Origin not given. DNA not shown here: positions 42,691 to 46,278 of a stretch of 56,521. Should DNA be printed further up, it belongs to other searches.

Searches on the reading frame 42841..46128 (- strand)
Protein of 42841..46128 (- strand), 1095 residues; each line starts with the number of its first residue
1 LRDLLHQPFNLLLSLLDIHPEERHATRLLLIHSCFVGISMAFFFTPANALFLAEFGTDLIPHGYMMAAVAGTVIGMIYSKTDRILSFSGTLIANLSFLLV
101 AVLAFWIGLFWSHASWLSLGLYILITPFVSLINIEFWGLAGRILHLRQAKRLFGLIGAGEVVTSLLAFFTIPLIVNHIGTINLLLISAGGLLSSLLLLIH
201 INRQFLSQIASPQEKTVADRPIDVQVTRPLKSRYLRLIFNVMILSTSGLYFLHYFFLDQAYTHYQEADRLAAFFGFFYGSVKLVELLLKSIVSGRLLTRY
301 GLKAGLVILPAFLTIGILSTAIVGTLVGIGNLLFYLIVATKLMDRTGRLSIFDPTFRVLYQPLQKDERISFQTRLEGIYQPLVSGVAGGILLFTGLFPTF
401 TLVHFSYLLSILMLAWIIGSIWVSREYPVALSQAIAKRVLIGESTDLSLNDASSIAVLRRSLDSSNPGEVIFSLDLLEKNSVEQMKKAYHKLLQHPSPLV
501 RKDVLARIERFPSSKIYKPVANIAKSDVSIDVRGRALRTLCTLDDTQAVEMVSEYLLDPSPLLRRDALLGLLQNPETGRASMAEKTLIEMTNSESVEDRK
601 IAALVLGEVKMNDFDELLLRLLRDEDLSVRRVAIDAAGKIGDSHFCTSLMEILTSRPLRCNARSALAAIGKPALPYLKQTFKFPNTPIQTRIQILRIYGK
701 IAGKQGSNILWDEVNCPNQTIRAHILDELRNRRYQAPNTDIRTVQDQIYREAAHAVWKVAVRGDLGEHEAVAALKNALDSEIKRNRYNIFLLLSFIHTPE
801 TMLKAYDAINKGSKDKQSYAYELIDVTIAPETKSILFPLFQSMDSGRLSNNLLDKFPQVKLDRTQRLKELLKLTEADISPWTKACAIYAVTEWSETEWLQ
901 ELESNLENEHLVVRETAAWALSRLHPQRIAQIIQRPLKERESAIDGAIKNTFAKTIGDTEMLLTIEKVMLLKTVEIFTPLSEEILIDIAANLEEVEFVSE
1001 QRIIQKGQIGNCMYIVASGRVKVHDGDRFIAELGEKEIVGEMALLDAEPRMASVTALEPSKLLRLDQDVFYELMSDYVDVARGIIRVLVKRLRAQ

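Call 8: search_protein_families(library=pfam, proteins=[window:42841-46128:-], max_evalue=0.001)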
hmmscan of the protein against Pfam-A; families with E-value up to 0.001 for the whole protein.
window:42841-46128:- (1095 aa): 7 families
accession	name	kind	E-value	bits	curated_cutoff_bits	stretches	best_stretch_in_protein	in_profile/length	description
PF13646.12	HEAT_2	-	8.2e-27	93.8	27.7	3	586-657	3-75/88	HEAT repeats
PF00027.35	cNMP_binding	-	9.1e-21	74.1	27.5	1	995-1076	2-88/89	Cyclic nucleotide-binding domain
PF03219.20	TLC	-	7e-09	35.4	21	1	122-424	152-488/491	TLC ATP/ADP transporter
PF02985.28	HEAT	-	2.7e-07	30.6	23.5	0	617-642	4-29/31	HEAT repeat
PF12717.13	Cnd1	-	0.0001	22.8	26.4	0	897-928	21-52/162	non-SMC mitotic condensation complex subunit 1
PF03130.22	HEAT_PBS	-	0.0002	22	20.9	0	913-934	1-22/27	PBS lyase HEAT-like repeat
PF13513.12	HEAT_EZ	-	0.00077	20.4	27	0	900-924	31-55/55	HEAT-like repeat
